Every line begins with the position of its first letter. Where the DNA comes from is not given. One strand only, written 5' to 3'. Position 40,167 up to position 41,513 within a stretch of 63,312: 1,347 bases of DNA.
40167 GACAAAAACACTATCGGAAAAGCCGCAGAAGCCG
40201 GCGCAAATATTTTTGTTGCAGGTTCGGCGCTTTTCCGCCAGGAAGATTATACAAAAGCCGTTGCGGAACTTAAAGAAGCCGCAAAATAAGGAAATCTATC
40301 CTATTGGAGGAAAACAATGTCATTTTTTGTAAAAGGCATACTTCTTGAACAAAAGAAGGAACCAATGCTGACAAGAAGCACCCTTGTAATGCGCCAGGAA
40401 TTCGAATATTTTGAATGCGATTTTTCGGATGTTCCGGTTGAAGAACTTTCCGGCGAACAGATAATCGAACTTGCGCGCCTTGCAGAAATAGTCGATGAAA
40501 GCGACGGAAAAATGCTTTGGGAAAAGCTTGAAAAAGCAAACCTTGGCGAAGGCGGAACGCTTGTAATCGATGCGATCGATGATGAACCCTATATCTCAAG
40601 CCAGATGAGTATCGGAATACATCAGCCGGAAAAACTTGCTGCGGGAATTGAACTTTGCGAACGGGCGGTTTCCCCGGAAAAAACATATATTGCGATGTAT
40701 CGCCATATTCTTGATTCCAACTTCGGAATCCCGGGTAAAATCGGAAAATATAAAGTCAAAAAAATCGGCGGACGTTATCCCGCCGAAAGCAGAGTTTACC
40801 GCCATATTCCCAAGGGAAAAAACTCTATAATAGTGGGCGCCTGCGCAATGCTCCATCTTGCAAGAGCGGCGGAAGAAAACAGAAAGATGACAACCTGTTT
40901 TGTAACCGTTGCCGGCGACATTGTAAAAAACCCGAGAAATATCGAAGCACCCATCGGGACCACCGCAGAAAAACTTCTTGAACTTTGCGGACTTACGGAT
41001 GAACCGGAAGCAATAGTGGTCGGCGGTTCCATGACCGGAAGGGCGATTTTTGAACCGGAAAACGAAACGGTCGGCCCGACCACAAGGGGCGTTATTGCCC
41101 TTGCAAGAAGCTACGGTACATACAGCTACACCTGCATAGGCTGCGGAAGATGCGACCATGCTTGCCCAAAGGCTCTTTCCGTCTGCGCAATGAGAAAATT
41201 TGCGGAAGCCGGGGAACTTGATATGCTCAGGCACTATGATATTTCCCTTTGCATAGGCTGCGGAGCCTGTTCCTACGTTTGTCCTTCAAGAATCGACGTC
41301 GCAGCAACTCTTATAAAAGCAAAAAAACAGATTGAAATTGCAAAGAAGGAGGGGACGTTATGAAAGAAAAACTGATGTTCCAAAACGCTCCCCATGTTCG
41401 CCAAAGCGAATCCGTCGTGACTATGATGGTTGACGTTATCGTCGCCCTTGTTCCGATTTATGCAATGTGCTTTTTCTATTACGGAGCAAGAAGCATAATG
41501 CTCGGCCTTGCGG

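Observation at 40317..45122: Stripped-down Rnf/Nqr-like module (C-D-E-A only) with lost cofactor ligands, coupled to a DUF4015-like membrane protein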

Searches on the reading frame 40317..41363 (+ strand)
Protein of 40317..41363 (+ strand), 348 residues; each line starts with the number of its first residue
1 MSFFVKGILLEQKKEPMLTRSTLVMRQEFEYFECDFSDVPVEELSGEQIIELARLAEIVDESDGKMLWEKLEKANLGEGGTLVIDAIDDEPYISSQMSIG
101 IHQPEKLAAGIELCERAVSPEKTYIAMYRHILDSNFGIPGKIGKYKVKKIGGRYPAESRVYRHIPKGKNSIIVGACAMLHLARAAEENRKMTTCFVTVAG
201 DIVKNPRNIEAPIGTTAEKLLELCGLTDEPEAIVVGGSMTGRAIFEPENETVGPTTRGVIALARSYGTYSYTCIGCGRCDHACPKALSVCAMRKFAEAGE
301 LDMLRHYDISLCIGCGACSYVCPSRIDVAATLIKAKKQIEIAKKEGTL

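Call 3: search_protein_families(library=pfam, proteins=[window:40317-41363:+], max_evalue=0.1)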
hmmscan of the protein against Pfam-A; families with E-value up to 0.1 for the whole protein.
window:40317-41363:+ (348 aa): 19 families
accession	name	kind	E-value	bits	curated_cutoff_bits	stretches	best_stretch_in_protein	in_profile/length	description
PF10531.15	SLBB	-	1.5e-09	37.9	27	1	196-242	2-54/55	SLBB domain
PF12797.12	Fer4_2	-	1.5e-08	34.5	24.5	2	306-324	4-22/22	4Fe-4S binding domain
PF00037.32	Fer4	-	2.4e-08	33.9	21.1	2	307-324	3-20/24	4Fe-4S binding domain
PF13237.11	Fer4_10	-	2.9e-08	33.9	25.5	2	272-323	8-53/53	4Fe-4S dicluster domain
PF13534.11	Fer4_17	-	7.8e-08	33.2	22.2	2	293-327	27-61/61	4Fe-4S dicluster domain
PF12838.12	Fer4_7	-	8.2e-08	33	27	1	272-325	1-51/52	4Fe-4S dicluster domain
PF13183.11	Fer4_8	-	5.2e-07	30.5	27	2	272-326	4-68/68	4Fe-4S dicluster domain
PF13187.11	Fer4_9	-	5.3e-07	30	27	1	273-325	2-50/52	4Fe-4S dicluster domain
PF14697.11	Fer4_21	-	1.1e-06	29.2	35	1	272-324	7-53/59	4Fe-4S dicluster domain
PF12798.12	Fer4_3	-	4.1e-06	27.6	27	2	312-325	1-14/15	4Fe-4S binding domain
PF12837.12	Fer4_6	-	1.9e-05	24.8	25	1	306-324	3-21/24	4Fe-4S binding domain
PF17179.9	Fer4_22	-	2.4e-05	25.6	27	2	270-286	78-94/95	4Fe-4S dicluster domain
PF12800.12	Fer4_4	-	0.00013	22.4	24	1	310-323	2-15/17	4Fe-4S binding domain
PF01512.22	Complex1_51K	-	0.00028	21.3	31.2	1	70-130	19-79/150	Nuo51 FMN-binding domain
PF13459.11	Fer4_15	-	0.0013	19.8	22.4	1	307-327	3-23/66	4Fe-4S single cluster domain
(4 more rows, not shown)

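Call 4: search_protein_families(library=ncbifam, proteins=[window:40317-41363:+], max_evalue=0.1)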
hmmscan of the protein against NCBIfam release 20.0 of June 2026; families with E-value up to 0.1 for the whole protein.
window:40317-41363:+ (348 aa): 71 families (the best 25 are shown)
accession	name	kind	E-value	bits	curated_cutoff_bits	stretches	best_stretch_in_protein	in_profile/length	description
TIGR01945.1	rnfC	subfamily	1.1e-39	136.2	245.95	1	69-340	145-432/435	RnfABCDGE type electron transport complex subunit C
NF003454.1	PRK05035.1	equivalog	1.9e-35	122.4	345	1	76-345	153-441/556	electron transport complex subunit RsxC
NF041837.1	rnfC_Methano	equivalog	1e-22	80.6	650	1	183-345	269-432/438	Rnf electron transport complex subunit RnfC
TIGR04481.1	PR_assoc_PrdC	equivalog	1.1e-11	44.2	490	1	70-262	98-305/425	proline reductase-associated electron transfer protein PrdC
TIGR01971.1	NuoI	subfamily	3.5e-09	36.3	113.05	1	248-325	21-96/121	NADH-quinone oxidoreductase, chain I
TIGR00314.1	cdhA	equivalog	2.7e-08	32.1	781.3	1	270-340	398-467/784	CO dehydrogenase/acetyl-CoA synthase complex subunit alpha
NF004542.0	PRK05888.2-3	equivalog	4.6e-06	26.2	248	1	251-324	63-136/203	NADH-quinone oxidoreductase subunit NuoI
NF004537.0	PRK05888.1-3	equivalog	5.2e-06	26.1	163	1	251-325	49-128/204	NADH-quinone oxidoreductase subunit NuoI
NF004538.0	PRK05888.1-4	equivalog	6.9e-06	25.8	135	1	247-331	38-121/162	NADH-quinone oxidoreductase subunit NuoI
TIGR02512.1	FeFe_hydrog_A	subfamily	8e-06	24.9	405.95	1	272-325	8-65/375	[FeFe] hydrogenase, group A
NF042909.1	FMH_DH_FwdF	exception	9.1e-06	25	375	1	271-337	257-322/336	tungsten-dependent formylmethanofuran dehydrogenase subunit FwdF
NF004544.0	PRK05888.2-6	equivalog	1e-05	25.2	457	1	248-325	57-134/220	NADH-quinone oxidoreductase subunit NuoI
TIGR02936.1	fdxN_nitrog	equivalog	2.2e-05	24.5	80.55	1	272-325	22-85/91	ferredoxin III, nif-specific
NF040864.1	HgcB_ferredoxin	equivalog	3.3e-05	23.6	99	1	270-330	13-65/93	mercury methylation ferredoxin HgcB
NF003761.0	PRK05352.1-4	equivalog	3.6e-05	22.7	450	1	272-335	375-440/449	Na(+)-translocating NADH-quinone reductase subunit A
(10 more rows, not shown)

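Call 10: search_solved_structures(query=window:40317-41363:+, max_evalue=0.01, show_alignments=2)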
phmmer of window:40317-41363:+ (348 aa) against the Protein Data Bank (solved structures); distinct sequences matched with E-value up to 0.01: 51.
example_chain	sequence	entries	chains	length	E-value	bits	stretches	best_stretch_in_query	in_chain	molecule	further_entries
7zc6_C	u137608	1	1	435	5.2e-27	98.1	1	23-339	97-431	RnfC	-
8ahx_C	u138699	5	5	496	1.1e-24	90.4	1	70-336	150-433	Ion-translocating oxidoreductase complex subunit C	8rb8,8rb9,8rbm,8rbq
9eri_C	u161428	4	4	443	4e-24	88.6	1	82-346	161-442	Na(+)-translocating ferredoxin:NAD(+) oxidoreductase complex subunit C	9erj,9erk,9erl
9sw6_H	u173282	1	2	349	4.2e-09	39.2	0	270-324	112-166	Tungsten formylmethanofuran dehydrogenase, subunit F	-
5t5i_F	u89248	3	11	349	1.4e-08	37.5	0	270-324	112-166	Tungsten formylmethanofuran dehydrogenase subunit fwdF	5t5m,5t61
8riu_A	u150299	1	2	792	2.8e-07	33.2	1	199-339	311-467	Acetyl-CoA decarbonylase/synthase complex subunit alpha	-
9c0q_A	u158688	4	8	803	4.5e-07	32.5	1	253-346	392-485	Acetyl-CoA decarbonylase/synthase complex subunit alpha 2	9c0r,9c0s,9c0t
31ox_C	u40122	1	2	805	1.6e-06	30.7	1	263-343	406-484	Acetyl-CoA decarbonylase/synthase complex subunit alpha 2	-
7bkb_K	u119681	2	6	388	2.4e-06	30.1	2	260-337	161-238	Formylmethanofuran dehydrogenase, subunit F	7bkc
7arc_I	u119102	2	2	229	3.1e-06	29.7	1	245-324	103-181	TYKY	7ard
7ar7_I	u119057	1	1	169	9.2e-06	28.2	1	248-324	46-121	NADH dehydrogenase [ubiquinone] iron-sulfur protein 8-A, mitochondrial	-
9f5x_G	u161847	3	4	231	1.1e-05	27.9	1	246-324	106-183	NADH:ubiquinone oxidoreductase subunit 8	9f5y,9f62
7a23_D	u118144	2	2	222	1.4e-05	27.6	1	248-324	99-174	TYKY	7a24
7aqr_I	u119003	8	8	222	1.5e-05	27.5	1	248-324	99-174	NADH dehydrogenase [ubiquinone] iron-sulfur protein 8-A, mitochondrial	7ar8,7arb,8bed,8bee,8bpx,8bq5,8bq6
7z0s_F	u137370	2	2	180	2.2e-05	27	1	272-340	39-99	Formate hydrogenlyase subunit 6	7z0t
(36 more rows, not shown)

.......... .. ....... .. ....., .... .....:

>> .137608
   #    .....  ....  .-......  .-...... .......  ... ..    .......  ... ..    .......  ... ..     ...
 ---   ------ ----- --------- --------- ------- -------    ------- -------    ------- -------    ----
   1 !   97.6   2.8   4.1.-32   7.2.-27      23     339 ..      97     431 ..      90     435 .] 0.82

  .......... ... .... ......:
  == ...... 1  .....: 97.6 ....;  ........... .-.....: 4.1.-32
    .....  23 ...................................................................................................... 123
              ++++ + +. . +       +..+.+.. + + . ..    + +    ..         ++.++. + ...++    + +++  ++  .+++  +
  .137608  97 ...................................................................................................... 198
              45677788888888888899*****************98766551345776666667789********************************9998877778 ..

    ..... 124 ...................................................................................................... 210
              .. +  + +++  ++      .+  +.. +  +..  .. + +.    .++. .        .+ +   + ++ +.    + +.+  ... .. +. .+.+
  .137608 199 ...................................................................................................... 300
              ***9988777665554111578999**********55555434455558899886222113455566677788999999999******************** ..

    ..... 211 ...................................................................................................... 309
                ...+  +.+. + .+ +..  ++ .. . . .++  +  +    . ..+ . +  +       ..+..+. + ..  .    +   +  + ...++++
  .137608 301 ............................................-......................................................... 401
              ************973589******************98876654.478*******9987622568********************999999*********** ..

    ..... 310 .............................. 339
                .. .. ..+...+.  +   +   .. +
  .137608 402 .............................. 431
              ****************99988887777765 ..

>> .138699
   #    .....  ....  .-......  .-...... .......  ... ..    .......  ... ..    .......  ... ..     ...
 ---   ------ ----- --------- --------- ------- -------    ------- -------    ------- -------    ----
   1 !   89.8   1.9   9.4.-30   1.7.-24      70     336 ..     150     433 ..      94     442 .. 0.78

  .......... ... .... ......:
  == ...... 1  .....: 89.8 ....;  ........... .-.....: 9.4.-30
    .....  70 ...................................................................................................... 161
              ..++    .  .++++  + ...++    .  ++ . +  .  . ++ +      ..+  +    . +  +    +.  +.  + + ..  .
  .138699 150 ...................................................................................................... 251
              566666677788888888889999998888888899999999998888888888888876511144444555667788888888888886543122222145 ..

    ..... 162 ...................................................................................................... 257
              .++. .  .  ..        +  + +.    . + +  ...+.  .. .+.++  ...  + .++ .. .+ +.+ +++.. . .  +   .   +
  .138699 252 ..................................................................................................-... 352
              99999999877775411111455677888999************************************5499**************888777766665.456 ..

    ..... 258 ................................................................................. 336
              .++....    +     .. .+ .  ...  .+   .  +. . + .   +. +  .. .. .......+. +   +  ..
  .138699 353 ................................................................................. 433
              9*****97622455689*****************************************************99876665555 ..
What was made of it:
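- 40317..41363 (+): RnfC-like Fe-S subunit (348 aa). It lacks the RnfC_N domain. The FMN/NADH loop is replaced by I58-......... It has D88-DEPY and two intact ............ motifs. Calls 3, 4 and 10.
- On Rnf complex (ferredoxin:NAD+ oxidoreductase): The loop reads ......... (call 10). Both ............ motifs are present (calls 3, 10).
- The FMN loop of C is replaced (call 10).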

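Call 42: search_protein_families(library=padloc, proteins=[window:40317-41363:+], max_evalue=0.01)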
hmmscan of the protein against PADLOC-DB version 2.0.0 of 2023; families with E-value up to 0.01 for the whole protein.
window:40317-41363:+ (348 aa): 0 families

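Call 63: list_cluster_members(proteins=[window:40317-41363:+, window:41360-42490:+, window:43725-45122:+, L041:11289-12542:+, L041:7809-9008:+])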
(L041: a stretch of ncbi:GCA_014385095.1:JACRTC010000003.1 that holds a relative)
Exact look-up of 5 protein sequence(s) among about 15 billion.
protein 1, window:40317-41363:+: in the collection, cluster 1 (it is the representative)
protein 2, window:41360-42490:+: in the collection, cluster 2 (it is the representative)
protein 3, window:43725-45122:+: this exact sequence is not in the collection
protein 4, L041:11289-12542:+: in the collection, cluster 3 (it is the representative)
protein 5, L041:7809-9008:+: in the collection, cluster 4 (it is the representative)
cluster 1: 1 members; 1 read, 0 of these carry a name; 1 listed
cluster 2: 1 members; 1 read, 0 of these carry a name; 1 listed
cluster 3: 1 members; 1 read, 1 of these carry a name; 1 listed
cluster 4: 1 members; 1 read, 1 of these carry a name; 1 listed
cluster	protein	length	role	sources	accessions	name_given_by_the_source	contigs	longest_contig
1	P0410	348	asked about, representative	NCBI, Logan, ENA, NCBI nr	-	-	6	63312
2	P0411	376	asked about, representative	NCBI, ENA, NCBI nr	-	-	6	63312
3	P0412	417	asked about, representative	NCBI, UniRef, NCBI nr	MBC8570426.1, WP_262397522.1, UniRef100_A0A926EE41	putative glycoside hydrolase [Zongyangia hominis] | DUF4015 domain-containing protein n=1 Tax=Zongyangia hominis TaxID=2763677 ...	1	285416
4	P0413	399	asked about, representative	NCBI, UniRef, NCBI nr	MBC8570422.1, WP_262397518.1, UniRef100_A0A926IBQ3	4Fe-4S binding protein [Zongyangia hominis] | 4Fe-4S binding protein n=1 Tax=Zongyangia hominis TaxID=2763677 RepID=A0A926IBQ3_9FIRM | 4Fe-4S dicluster domain-containing protein [Zongyangia hominis]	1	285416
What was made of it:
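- PGAP names the Z. hominis proteins only '4Fe-4S binding protein' and 'putative glycoside hydrolase' (call 63).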
